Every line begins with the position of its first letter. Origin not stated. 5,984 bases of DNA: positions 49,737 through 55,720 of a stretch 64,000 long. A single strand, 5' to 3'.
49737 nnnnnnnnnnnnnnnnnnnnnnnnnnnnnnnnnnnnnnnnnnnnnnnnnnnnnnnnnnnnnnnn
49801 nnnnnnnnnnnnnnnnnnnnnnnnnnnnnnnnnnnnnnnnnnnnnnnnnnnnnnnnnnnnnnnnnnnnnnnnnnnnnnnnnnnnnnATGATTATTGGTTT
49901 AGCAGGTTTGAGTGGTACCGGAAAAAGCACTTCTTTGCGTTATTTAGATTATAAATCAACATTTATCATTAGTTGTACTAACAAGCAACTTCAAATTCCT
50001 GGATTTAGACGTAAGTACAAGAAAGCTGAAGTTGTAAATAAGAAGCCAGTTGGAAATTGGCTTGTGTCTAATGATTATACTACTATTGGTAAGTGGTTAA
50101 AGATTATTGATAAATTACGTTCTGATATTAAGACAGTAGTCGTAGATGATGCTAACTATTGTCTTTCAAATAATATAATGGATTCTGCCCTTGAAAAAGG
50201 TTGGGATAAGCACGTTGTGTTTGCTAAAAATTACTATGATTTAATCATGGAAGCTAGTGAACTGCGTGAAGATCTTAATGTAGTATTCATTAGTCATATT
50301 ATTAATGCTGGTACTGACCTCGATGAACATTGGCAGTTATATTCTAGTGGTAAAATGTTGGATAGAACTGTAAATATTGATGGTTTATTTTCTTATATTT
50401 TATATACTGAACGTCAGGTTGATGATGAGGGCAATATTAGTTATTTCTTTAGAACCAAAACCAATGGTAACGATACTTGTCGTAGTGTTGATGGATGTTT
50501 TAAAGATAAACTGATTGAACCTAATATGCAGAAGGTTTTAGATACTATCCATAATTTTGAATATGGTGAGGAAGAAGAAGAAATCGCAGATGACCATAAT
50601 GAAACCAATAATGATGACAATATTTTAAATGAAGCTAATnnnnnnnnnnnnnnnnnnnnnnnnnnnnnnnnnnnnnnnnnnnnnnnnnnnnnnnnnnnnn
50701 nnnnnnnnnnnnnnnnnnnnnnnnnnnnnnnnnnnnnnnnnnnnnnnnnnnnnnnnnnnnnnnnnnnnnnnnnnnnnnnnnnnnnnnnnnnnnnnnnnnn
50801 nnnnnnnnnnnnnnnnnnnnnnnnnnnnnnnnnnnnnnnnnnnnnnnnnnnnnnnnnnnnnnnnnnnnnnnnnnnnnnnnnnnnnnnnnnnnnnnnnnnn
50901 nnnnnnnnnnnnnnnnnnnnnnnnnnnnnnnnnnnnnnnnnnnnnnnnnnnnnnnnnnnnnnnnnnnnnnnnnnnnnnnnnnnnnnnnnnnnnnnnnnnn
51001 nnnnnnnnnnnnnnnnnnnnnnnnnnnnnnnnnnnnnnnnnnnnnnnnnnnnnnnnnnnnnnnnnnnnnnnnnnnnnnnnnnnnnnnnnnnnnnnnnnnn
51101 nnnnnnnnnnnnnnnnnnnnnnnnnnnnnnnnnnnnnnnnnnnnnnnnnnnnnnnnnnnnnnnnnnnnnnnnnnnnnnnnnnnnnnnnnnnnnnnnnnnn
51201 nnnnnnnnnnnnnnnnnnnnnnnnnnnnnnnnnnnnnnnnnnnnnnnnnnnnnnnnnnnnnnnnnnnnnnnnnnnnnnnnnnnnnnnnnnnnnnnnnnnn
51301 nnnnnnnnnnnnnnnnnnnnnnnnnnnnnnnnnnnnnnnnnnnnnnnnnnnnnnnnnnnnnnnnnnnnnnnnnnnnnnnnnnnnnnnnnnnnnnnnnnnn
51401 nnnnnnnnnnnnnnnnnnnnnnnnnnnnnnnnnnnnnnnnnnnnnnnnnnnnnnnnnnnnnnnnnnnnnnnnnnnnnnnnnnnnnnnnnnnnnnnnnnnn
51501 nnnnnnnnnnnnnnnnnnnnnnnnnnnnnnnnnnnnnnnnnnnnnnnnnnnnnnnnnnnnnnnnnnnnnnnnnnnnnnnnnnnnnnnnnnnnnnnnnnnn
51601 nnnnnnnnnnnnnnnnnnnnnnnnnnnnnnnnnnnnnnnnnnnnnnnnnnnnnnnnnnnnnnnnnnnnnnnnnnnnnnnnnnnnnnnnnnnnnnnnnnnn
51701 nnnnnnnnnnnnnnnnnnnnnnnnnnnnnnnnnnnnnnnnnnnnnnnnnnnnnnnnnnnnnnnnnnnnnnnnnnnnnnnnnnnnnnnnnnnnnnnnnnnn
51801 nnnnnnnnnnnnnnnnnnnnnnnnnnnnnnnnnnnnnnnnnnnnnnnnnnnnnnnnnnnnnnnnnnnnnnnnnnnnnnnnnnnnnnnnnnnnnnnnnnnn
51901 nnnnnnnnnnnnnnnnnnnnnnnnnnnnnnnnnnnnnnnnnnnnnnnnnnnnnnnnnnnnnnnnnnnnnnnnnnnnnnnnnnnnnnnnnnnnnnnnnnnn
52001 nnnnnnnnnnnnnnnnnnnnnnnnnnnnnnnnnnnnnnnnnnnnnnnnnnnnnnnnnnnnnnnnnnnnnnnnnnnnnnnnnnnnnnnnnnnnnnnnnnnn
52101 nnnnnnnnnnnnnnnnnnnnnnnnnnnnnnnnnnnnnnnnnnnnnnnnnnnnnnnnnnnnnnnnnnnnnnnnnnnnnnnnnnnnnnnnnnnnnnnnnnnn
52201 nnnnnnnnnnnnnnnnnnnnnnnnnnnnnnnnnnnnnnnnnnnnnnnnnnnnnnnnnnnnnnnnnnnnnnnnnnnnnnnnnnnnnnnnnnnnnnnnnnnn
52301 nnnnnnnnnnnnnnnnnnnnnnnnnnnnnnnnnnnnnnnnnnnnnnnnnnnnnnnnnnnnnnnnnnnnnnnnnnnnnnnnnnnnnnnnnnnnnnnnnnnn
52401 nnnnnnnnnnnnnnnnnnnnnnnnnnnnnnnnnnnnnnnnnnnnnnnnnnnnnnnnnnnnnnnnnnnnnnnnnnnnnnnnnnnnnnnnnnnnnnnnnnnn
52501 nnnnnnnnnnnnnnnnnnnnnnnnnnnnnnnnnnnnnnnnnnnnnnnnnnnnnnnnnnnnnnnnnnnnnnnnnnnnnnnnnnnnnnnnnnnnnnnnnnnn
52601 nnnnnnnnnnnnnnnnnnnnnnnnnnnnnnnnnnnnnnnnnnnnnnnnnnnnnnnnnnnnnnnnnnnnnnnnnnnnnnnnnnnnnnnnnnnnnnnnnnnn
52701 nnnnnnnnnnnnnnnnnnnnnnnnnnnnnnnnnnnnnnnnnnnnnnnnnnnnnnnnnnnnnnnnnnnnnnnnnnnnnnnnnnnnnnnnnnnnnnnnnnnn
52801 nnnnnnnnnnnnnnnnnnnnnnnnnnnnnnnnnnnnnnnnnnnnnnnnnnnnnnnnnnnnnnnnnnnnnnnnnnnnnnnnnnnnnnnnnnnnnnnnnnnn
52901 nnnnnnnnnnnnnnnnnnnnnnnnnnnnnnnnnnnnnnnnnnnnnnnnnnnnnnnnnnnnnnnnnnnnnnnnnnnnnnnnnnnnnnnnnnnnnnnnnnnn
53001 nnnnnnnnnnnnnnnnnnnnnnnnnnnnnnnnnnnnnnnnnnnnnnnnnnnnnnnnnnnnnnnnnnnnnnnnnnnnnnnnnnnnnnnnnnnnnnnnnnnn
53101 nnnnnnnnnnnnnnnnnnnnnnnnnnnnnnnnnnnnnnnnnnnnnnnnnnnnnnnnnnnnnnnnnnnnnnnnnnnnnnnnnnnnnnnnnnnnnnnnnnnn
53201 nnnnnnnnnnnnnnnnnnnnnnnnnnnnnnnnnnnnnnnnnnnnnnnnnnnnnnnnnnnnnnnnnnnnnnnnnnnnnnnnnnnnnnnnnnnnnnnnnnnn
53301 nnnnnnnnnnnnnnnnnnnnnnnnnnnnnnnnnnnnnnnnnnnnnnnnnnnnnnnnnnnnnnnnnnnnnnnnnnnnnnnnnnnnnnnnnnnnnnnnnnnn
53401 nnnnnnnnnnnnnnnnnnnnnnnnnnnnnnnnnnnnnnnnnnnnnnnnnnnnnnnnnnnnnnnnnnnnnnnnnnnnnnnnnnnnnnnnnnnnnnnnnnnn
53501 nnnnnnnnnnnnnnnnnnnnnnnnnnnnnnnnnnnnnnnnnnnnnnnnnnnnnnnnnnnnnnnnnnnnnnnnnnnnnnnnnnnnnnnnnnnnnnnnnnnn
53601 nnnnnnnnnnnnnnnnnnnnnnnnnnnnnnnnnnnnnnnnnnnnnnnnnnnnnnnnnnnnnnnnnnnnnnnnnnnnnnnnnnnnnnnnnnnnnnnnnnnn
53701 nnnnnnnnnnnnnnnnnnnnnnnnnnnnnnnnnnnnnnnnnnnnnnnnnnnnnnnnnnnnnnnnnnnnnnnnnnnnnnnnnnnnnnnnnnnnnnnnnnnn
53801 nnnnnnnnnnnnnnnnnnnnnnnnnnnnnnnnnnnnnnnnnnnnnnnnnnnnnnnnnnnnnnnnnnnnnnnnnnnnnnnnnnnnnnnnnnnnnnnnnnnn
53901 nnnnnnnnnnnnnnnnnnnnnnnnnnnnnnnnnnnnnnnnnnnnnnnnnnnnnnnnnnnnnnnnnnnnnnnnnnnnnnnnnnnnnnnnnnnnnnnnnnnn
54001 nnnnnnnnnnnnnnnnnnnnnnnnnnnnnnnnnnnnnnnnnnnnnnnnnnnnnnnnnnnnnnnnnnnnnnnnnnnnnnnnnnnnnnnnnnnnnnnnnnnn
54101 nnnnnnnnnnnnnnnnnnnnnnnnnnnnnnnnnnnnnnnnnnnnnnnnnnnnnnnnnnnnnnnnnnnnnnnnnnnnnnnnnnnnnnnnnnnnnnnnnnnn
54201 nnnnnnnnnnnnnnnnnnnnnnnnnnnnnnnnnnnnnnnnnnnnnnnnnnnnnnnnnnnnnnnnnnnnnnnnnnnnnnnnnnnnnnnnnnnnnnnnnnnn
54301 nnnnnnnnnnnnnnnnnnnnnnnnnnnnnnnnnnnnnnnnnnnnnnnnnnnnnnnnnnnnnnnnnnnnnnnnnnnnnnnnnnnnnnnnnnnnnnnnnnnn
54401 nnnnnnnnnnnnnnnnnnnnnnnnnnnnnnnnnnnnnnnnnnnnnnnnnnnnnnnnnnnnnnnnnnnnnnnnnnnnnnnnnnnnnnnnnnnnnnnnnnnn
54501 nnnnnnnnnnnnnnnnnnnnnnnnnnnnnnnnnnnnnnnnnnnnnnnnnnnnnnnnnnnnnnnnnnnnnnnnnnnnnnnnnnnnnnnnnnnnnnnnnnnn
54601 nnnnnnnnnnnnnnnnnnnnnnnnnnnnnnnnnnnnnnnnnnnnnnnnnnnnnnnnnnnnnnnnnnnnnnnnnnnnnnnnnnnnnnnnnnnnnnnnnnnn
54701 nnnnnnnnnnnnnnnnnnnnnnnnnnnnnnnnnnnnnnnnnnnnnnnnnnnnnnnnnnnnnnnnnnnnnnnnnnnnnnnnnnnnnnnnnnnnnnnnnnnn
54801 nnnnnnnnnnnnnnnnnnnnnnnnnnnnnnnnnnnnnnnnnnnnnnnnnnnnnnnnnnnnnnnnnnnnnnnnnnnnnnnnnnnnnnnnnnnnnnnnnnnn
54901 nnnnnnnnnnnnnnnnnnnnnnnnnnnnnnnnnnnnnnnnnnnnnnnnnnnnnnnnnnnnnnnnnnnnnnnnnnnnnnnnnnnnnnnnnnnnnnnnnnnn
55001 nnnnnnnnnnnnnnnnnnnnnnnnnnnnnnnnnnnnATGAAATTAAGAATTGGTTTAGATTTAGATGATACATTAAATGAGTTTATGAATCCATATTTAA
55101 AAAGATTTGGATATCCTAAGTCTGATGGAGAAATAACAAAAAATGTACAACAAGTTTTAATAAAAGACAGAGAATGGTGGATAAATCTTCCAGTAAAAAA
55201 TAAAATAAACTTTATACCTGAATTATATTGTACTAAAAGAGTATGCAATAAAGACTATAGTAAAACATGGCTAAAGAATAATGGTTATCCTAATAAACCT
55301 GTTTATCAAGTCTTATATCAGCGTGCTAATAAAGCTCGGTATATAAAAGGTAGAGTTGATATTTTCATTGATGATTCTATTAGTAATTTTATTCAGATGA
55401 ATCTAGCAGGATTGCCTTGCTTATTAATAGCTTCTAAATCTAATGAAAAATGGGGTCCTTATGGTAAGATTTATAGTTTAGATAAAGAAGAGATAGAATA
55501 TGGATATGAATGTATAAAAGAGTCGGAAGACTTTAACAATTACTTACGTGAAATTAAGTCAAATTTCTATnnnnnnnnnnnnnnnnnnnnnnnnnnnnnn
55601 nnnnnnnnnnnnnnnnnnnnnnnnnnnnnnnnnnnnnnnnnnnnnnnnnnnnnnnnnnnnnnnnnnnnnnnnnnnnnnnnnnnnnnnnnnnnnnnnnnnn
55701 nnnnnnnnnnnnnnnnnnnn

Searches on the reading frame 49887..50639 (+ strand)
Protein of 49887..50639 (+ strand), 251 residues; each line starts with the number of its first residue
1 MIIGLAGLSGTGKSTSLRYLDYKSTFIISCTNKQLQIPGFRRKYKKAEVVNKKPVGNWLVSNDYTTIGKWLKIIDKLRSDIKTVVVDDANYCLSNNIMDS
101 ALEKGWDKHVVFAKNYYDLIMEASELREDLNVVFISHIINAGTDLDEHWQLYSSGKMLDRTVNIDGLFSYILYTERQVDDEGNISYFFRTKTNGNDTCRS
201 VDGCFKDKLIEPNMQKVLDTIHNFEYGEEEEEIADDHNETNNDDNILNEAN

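Call 79: search_protein_families(library=phrogs, proteins=[window:49887-50639:+], max_evalue=0.01)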
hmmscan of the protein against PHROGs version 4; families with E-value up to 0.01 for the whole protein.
window:49887-50639:+ (251 aa): 2 families
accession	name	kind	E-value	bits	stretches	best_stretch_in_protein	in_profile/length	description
phrog_2872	-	DNA, RNA and nucleotide metabolism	4.5e-43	148.4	1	5-227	7-213/219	Sak4-like ssDNA annealing protein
phrog_124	-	DNA, RNA and nucleotide metabolism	1.1e-08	35.9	1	3-234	46-270/382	Sak4-like ssDNA annealing protein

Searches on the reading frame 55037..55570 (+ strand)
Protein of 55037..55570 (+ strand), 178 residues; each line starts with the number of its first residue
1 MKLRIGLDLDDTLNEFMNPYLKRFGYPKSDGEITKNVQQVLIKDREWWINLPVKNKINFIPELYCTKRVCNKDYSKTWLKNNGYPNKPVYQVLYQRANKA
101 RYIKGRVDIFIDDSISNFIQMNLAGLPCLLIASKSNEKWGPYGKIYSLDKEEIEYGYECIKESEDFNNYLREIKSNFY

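Call 79: search_protein_families(library=phrogs, proteins=[window:55037-55570:+], max_evalue=0.01)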
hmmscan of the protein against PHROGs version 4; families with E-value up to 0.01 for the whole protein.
window:55037-55570:+ (178 aa): 3 families
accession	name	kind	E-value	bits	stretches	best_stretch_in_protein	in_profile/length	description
phrog_37590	-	unknown function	9.2e-11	42.4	1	54-139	231-322/341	-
phrog_420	-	unknown function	2.4e-06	28.3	1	77-164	120-212/267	unknown function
phrog_2643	-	moron, auxiliary metabolic gene and host takeover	0.00094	19.9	0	2-60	6-67/182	5'-3' deoxyribonucleotidase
